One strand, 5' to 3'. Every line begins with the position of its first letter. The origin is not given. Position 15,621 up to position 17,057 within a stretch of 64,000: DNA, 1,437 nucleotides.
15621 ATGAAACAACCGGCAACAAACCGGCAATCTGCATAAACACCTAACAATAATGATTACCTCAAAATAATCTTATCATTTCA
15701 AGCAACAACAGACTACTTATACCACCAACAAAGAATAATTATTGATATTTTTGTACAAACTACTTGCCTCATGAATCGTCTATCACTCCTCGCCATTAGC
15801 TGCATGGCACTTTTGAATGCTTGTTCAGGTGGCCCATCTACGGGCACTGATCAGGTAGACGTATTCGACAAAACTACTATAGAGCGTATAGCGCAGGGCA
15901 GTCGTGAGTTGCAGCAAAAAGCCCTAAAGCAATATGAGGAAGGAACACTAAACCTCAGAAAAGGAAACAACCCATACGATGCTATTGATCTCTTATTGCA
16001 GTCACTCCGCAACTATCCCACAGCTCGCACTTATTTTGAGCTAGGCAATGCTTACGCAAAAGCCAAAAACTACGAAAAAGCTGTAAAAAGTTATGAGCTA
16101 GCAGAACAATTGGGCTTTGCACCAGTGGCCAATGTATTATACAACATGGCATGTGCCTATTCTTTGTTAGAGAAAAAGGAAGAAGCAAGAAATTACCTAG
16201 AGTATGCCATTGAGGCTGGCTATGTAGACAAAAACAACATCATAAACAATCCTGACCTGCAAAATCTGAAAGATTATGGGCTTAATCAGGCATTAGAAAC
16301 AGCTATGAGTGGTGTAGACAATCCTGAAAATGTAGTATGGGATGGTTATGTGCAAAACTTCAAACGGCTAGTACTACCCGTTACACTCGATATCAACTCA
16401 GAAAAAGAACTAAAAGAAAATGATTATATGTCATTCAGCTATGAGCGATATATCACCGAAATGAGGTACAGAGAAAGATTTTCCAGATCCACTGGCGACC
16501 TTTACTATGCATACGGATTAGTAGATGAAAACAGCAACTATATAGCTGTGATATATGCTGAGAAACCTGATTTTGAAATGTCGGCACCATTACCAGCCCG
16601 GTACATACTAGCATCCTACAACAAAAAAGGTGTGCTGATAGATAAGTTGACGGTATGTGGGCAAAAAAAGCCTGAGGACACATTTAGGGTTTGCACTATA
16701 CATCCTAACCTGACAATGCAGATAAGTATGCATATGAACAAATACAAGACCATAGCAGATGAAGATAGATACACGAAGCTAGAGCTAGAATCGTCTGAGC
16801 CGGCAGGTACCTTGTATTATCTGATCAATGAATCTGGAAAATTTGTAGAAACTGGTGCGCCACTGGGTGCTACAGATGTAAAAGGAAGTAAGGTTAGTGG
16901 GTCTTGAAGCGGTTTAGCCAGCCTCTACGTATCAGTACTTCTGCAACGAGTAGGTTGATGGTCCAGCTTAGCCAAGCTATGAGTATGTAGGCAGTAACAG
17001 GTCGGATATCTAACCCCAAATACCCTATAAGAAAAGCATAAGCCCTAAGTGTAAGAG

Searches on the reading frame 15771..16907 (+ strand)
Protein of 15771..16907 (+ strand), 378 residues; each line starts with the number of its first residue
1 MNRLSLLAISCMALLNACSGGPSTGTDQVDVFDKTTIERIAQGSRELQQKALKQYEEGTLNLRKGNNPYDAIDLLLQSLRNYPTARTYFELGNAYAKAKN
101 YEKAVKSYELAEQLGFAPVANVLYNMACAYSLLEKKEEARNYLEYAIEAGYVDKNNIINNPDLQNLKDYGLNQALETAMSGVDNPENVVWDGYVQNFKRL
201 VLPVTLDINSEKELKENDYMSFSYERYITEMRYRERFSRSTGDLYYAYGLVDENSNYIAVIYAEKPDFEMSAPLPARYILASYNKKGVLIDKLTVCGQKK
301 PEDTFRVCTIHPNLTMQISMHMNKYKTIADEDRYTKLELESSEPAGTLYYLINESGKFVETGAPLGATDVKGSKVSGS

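Call 31: search_protein_families(library=pfam, proteins=[window:15771-16907:+], max_evalue=0.01)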
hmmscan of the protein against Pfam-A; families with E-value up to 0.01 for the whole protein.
window:15771-16907:+ (378 aa): 9 families
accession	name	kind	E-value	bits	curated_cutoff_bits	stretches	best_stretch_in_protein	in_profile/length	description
PF07719.23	TPR_2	-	1.2e-08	34.9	27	1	85-114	1-30/34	Tetratricopeptide repeat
PF13424.12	TPR_12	-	1.2e-07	32.3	30.1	2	84-148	2-73/77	Tetratricopeptide repeat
PF00515.34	TPR_1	-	5e-07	29.7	27.8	1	85-111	1-27/34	Tetratricopeptide repeat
PF13181.12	TPR_8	-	2.1e-06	27.9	25.7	1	85-112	1-28/34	Tetratricopeptide repeat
PF13432.12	TPR_16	-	6.8e-06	26.9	32.7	1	62-112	7-58/65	Tetratricopeptide repeat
PF13174.12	TPR_6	-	5.9e-05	23.9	26.3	0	88-109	3-24/33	Tetratricopeptide repeat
PF13176.12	TPR_7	-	0.00076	19.8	27.9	0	88-110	2-24/36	Tetratricopeptide repeat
PF11846.14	Wzy_C_2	-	0.00088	19.7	28.5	1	72-147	100-173/191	Virulence factor membrane-bound polymerase, C-terminal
PF13431.12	TPR_17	-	0.0013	19.3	24.4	0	85-105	13-33/34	Tetratricopeptide repeat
